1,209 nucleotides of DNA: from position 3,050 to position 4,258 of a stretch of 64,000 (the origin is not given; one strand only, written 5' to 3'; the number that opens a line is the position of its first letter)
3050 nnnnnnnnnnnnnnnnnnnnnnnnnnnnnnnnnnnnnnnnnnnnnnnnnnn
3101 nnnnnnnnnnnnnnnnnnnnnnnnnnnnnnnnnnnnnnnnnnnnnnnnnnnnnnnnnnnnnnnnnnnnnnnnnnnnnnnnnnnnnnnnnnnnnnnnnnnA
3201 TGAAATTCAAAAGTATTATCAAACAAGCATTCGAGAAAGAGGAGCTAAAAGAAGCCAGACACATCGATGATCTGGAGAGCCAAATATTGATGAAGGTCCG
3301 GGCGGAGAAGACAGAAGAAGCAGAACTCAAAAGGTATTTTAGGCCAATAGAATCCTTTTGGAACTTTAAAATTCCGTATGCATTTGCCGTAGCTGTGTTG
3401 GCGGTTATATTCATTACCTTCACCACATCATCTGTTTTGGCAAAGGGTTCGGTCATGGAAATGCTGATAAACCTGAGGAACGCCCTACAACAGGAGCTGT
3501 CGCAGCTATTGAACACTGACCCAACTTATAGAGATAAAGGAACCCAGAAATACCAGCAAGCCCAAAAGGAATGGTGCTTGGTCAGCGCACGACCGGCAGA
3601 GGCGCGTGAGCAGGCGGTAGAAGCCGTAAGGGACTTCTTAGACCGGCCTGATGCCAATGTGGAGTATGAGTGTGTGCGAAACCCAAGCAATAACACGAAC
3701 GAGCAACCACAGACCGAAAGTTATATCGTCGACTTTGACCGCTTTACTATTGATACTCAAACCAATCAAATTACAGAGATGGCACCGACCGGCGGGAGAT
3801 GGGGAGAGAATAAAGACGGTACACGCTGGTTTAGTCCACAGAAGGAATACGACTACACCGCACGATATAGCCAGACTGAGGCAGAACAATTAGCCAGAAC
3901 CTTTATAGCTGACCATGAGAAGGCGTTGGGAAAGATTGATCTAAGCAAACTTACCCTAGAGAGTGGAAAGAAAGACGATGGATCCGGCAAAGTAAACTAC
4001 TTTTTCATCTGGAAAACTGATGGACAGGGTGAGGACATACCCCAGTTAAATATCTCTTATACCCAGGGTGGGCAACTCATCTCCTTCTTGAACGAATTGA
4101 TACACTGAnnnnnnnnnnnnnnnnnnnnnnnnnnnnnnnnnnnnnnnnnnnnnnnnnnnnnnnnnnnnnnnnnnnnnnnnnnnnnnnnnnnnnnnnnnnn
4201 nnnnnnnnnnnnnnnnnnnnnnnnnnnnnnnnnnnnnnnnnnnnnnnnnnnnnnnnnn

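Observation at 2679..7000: Inserted cassette between terminase and portal: ECF sigma, membrane anti-sigma and four secreted proteins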

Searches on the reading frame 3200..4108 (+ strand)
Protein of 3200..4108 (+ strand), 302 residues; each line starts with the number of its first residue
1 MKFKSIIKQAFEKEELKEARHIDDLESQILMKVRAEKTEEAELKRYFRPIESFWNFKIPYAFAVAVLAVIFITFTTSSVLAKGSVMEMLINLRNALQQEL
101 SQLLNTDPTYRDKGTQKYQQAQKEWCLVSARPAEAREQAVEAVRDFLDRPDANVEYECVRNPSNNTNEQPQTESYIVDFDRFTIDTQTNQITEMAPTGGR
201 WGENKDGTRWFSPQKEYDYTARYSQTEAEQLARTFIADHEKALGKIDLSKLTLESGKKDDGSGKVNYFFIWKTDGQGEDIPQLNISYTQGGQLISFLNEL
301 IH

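Call 3: search_protein_families(library=pfam, proteins=[window:3200-4108:+], max_evalue=0.1)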
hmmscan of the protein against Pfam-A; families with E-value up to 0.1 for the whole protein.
window:3200-4108:+ (302 aa): 0 families

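Call 4: search_protein_families(library=phrogs, proteins=[window:3200-4108:+], max_evalue=0.01)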
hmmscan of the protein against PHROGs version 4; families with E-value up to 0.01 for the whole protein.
window:3200-4108:+ (302 aa): 0 families

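Call 16: find_homologous_proteins(query=window:3200-4108:+, max_evalue=0.001)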
Query window:3200-4108:+ (302 aa): 114 proteins with E <= 0.001 among 1291 candidates.
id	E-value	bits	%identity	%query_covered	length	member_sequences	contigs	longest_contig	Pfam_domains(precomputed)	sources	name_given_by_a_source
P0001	1.6e-185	633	93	99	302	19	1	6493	-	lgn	-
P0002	1.6e-174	597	88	99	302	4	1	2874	-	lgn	-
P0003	6.1e-168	575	84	99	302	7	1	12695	-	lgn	-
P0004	2.6e-163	560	82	99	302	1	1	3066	-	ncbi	-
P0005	6.5e-160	549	77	100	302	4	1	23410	-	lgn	-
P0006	1.8e-121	423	62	99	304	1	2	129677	-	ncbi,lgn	-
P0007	3.5e-121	422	65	99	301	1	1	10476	-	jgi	jgi:hypothetical protein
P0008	4.9e-121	422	65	99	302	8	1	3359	-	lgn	-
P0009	7.0e-121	421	65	99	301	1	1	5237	-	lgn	-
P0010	1.2e-119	417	65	99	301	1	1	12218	-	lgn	-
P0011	1.6e-119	417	65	99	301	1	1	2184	-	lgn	-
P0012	3.7e-119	415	63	99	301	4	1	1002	-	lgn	-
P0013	5.8e-119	415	61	99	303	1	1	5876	-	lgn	-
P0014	1.0e-117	411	64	99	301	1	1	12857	-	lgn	-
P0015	2.6e-116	406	62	100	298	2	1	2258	-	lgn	-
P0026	3.4e-108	379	55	99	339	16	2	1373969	-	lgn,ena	-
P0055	9.8e-103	362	56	100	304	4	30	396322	-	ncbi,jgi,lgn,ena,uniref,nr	ncbi:hypothetical protein A2778_05715 [Candidatus Daviesbacteria bacterium RIFCSPHIGHO2_01_FULL_40_2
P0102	4.1e-50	189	40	67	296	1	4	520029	-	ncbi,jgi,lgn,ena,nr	ncbi:hypothetical protein H6802_00685 [Candidatus Nomurabacteria bacterium]|nr:hypothetical protein 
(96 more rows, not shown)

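Call 21: find_encoding_contigs(protein=P0055, flank=10000, max_places=3)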
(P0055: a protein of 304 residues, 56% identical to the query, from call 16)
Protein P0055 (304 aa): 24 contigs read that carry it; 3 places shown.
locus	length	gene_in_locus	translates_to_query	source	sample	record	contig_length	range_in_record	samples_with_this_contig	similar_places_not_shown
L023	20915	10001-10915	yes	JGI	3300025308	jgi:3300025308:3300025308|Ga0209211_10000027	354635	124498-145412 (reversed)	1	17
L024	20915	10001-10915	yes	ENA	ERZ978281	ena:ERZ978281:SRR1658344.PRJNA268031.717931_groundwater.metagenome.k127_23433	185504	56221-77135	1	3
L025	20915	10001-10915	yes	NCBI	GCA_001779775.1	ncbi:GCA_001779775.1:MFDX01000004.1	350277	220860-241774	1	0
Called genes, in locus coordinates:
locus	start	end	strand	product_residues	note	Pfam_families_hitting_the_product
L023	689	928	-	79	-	-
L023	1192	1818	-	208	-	PF12686:DUF3800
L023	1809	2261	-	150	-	PF06114:Peptidase_M78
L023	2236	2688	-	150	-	PF12844:HTH_19 (weak)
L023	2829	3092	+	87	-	-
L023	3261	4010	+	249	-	-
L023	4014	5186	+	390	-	PF00145:DNA_methylase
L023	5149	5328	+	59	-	-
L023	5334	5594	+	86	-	-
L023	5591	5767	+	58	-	-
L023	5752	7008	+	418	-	PF02195:ParB_N, PF01555:N6_N4_Mtase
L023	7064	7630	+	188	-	-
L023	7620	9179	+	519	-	PF05876:GpA_ATPase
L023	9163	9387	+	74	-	-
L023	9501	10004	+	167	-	PF04542:Sigma70_r2, PF08281:Sigma70_r4_2 (weak), PF04545:Sigma70_r4 (weak)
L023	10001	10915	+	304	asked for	-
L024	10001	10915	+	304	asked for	-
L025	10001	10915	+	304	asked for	-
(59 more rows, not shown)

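Call 22: find_encoding_contigs(protein=P0026, flank=10000, max_places=2)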
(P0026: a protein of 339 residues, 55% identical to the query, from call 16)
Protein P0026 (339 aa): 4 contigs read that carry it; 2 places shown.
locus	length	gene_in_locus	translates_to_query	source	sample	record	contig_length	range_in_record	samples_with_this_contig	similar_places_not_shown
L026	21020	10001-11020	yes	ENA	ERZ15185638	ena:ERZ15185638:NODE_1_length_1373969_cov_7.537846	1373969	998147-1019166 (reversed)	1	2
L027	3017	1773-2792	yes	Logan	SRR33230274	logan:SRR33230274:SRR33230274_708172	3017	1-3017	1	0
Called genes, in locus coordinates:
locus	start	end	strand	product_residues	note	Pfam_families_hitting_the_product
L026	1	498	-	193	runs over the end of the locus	-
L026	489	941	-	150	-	PF06114:Peptidase_M78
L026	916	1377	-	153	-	-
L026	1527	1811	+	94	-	-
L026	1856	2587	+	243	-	-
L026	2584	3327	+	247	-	-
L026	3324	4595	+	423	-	PF00145:DNA_methylase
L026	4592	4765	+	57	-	-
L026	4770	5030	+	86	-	-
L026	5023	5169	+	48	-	-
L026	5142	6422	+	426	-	PF02195:ParB_N, PF03602:Cons_hypoth95 (faint), PF01555:N6_N4_Mtase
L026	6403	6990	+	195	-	-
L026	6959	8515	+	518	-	PF05876:GpA_ATPase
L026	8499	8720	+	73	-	-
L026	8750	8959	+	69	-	-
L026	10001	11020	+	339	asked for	-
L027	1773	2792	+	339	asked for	-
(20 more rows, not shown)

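Call 23: find_encoding_contigs(protein=P0102, flank=10000, max_places=2)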
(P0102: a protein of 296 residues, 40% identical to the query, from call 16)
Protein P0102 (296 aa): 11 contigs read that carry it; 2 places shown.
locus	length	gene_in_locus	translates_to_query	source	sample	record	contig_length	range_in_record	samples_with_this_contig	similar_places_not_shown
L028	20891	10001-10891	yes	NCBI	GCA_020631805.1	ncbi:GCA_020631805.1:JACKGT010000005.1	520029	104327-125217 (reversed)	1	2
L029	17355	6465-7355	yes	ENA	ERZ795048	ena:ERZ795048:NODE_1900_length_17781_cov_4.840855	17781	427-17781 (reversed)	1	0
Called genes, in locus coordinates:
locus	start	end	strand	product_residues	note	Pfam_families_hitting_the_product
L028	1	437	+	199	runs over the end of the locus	-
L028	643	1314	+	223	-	-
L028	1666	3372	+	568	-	PF00999:Na_H_Exchanger, PF02254:TrkA_N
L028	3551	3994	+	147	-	-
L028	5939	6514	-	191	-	-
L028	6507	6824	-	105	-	-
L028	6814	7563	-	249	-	PF13730:HTH_36, PF09339:HTH_IclR (weak), PF01978:TrmB (faint), PF25213:HVO_A0261_N (faint)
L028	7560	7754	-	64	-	-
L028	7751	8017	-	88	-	PF18903:DUF5659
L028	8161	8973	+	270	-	-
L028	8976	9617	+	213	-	-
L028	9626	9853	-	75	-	PF12844:HTH_19, PF13560:HTH_31, PF01381:HTH_3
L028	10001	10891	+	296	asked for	-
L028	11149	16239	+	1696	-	PF01435:Peptidase_M48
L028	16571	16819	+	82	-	-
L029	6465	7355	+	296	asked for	-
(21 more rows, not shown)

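Call 40: predict_structure(alignment_id=A1)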
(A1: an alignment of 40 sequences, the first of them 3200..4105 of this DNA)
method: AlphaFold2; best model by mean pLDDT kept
length: 302 residues; sequences in the alignment: 40
mean_pLDDT: 80.1   pTM: 0.62
mean pLDDT of the five models: 80.1, 76.2, 75.6, 72.7, 71.6
residues with pLDDT >= 90: 125; 70-90: 105; 50-70: 50; < 50: 22
segments of 3 or more residues with pLDDT < 50: 47-57, 76-83
pLDDT, mean of each block of 10 residues (from residue 1): 58 73 79 78 57 46 68 51 60 73 75 78 79 90 95 87 57 91 93 91 92 91 96 96 92 94 94 79 96 95 72
secondary structure, 60 per line:
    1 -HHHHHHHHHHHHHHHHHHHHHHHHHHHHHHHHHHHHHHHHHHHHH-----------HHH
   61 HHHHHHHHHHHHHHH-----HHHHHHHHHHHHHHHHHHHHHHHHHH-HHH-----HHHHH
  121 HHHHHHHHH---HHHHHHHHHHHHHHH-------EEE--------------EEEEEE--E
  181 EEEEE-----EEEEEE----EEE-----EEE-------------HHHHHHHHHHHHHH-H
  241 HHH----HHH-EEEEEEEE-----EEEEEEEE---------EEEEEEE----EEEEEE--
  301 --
elements in order: H2-46 H58-75 H81-106 H116-129 H133-147 E155-157 E172-177 E180-185 E191-196 E201-203 E209-211 H225-238 H240-243 E252-259 E265-272 E282-288 E293-298

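Call 42: find_related_loci(query=A1, collection=genome_contigs, flank=10000)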
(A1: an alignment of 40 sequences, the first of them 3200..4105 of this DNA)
Query A1 (302 aa) in genome_contigs; peptide patterns used: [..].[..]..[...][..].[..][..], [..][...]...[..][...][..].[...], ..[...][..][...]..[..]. (x = any residue, [..] = any of these).
65 stretches matched a pattern; 26 encode a relative of the query (tblastn E <= 1e-3); 26 distinct loci.
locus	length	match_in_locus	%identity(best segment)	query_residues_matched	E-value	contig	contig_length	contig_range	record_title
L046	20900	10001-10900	92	1-300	0e+0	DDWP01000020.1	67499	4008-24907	MAG TPA_asm: Candidatus Shapirobacteria bacterium UBA2283 UBA2283_contig_7685, whole genome shotgun sequence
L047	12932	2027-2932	62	1-300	3e-131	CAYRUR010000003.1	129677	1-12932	MAG TPA_asm: uncultured Gammaproteobacteria bacterium isolate SRP144015_co1_42 genome assembly, contig: NODE_71_length_1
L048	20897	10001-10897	63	1-300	9e-129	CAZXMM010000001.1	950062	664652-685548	MAG TPA_asm: uncultured Gammaproteobacteria bacterium isolate SRP173033_co1_283 genome assembly, contig: NODE_1_length_9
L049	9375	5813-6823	54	1-300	1e-112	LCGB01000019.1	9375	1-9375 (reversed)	MAG: Candidatus Nomurabacteria bacterium GW2011_GWB1_43_19 UV85_C0019, whole genome shotgun sequence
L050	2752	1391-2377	54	1-300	1e-116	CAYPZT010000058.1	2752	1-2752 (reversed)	MAG TPA_asm: uncultured Gammaproteobacteria bacterium isolate SRP329715_co1_181 genome assembly, contig: NODE_62164_leng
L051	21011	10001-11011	52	1-300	3e-112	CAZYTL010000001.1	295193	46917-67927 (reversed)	MAG TPA_asm: uncultured Gammaproteobacteria bacterium isolate SRP323688_co1_138 genome assembly, contig: NODE_51_length_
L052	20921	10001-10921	58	1-300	5e-109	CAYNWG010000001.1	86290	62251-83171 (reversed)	MAG TPA_asm: uncultured Pseudomonadales bacterium isolate SRP286056_co1_440 genome assembly, contig: NODE_211_length_862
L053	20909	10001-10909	56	1-301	1e-108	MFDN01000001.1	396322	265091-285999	MAG: Candidatus Daviesbacteria bacterium RIFCSPLOWO2_01_FULL_39_23 rifcsplowo2_01_scaffold_1, whole genome shotgun seque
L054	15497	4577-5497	58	1-300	7e-104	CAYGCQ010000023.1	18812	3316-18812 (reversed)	MAG TPA_asm: uncultured Pseudomonadales bacterium isolate ERP113451_co1_16 genome assembly, contig: NODE_3404_length_188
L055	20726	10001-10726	44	98-300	3e-59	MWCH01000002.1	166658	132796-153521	MAG: Microgenomates group bacterium ADurb.Bin219 BWY24_contig000002, whole genome shotgun sequence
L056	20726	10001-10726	43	98-300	1e-58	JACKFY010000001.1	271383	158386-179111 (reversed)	MAG: Pseudomonadales bacterium isolate HK-STAS-PATE-17 HK-STAS-PATE-17_1, whole genome shotgun sequence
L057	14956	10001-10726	44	98-300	1e-57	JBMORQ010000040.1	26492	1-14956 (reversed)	MAG: Patescibacteria group bacterium isolate Betzabe_MAG184 MAG184_40, whole genome shotgun sequence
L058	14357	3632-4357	42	98-300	1e-57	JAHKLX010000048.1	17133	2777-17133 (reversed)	MAG: Candidatus Micrarchaeota archaeon isolate MAG 296 R1_Bin_00314_17_000000000135, whole genome shotgun sequence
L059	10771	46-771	43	98-300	2e-57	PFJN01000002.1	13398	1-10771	MAG: Candidatus Pacebacteria bacterium CG_4_10_14_3_um_filter_34_15 CG_4_10_14_3_um_filter_scaffold_5804_c, whole genome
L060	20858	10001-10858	37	56-300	4e-55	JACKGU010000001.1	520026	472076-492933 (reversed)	MAG: Candidatus Nomurabacteria bacterium isolate HK-STAS-PATE-46 HK-STAS-PATE-46_1, whole genome shotgun sequence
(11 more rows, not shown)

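Call 55: search_protein_families(library=ncbifam, proteins=[window:3200-4108:+], max_evalue=0.01)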
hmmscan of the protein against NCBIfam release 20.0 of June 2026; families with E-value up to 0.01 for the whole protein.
window:3200-4108:+ (302 aa): 0 families

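Call 56: search_protein_families(library=padloc, proteins=[window:3200-4108:+], max_evalue=0.01)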
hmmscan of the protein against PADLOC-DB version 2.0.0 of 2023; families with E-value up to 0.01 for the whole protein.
window:3200-4108:+ (302 aa): 0 families

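Call 70: search_protein_families(library=pfam, alignment_id=A1, max_evalue=1)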
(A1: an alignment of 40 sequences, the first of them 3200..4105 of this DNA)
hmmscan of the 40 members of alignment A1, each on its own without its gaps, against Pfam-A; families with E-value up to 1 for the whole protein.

A. member 1, window:3200-4105:+ (302 aa): 0 families

B. families by the number of members that match (of 40 scanned): 59 families (the first 25 are shown)
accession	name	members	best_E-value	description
PF14362.11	DUF4407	10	6.7e-05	Domain of unknown function (DUF4407)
PF16244.11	DUF4901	9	0.0089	YcdB, YcdC repeated domain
PF13786.12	DUF4179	5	0.029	Domain of unknown function (DUF4179)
PF04711.18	ApoA-II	4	0.0043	Apolipoprotein A-II (ApoA-II)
PF15206.11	FAM209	3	0.0034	FAM209 family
PF15820.10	ECSCR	3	0.017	Endothelial cell-specific chemotaxis regulator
PF18426.6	Tli4_C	3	0.041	Tle cognate immunity protein 4 C-terminal domain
PF09716.15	ETRAMP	3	0.046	Malarial early transcribed membrane protein (ETRAMP)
PF10225.14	NEMP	3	0.14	NEMP family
PF13179.11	DUF4006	2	0.0068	Family of unknown function (DUF4006)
PF07910.19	Peptidase_C78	2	0.043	Peptidase family C78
PF20733.2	LRIM1_dimer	2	0.046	Dimerization domain in LRIM1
PF22937.1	PDXDC1-like_cen2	2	0.047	PDXDC1-like second central domain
PF05168.19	HEPN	2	0.065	HEPN domain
PF13393.11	tRNA-synt_His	2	0.081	Histidyl-tRNA synthetase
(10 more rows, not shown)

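Call 88: fold_search(model_id=the predicted structure, library=viral)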
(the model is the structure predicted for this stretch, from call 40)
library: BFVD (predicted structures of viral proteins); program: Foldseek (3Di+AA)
matches with E <= 10: 885; with E <= 0.001: 1
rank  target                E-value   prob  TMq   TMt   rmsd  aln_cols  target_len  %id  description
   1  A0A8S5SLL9            1.8e-05  1.00  0.30  0.42  23.6       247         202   14  Uncharacterized protein [Siphoviridae sp. ctrCN24]
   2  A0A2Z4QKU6            1.3e-02  0.20  0.12  0.05  24.0       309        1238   11  Uncharacterized protein [Torrey Pines virus]
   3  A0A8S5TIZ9            2.5e-02  0.41  0.17  0.22  23.4       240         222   10  Uncharacterized protein [Myoviridae sp. ct9dX1]
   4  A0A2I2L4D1            2.8e-02  0.15  0.11  0.10  16.8       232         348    6  Uncharacterized protein [Orpheovirus IHUMI-LCC2]
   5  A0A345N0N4            3.3e-02  0.21  0.14  0.09  19.9       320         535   11  (no name in the UniProt tables at hand)
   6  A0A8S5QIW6            5.2e-02  0.30  0.18  0.20  23.1       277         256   10  Uncharacterized protein [Siphoviridae sp. ctXmm2]
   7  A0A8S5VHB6            5.8e-02  0.28  0.12  0.13  14.1       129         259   13  Uncharacterized protein [Myoviridae sp. ctkfK18]
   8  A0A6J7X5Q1            1.0e-01  0.47  0.12  0.25  10.8       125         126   10  COG3628 Phage baseplate assembly protein W [uncultured Caudovirales phage]
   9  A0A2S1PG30            1.0e-01  0.21  0.14  0.20  20.8       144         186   13  Uncharacterized protein [Pseudomonas phage 98PfluR60PP]
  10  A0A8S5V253            1.1e-01  0.28  0.17  0.22  13.8       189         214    7  Uncharacterized protein [Myoviridae sp. ctJ2i1]
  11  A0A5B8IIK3            1.1e-01  0.21  0.14  0.24  15.2       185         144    9  Uncharacterized protein [Mimiviridae sp. ChoanoV1]
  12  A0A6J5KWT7            1.1e-01  0.18  0.11  0.19  27.4       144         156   16  Uncharacterized protein [uncultured Caudovirales phage]
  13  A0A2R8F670            1.1e-01  0.09  0.13  0.15  24.4       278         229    7  Rpo132 [Cowpox virus]
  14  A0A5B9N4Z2            1.1e-01  0.15  0.13  0.20  18.1       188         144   13  Uncharacterized protein [Stenotrophomonas phage Pokken]
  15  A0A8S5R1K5            1.1e-01  0.12  0.11  0.13  38.8       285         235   11  Uncharacterized protein [Podoviridae sp. ctyhE26]
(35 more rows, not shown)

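Call 109: search_dna_similar(query=window:3200-4105:+, collection=phages, mode=protein, max_rows=10, max_evalue=0.01)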
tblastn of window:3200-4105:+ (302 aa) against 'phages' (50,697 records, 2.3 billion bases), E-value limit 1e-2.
No match.
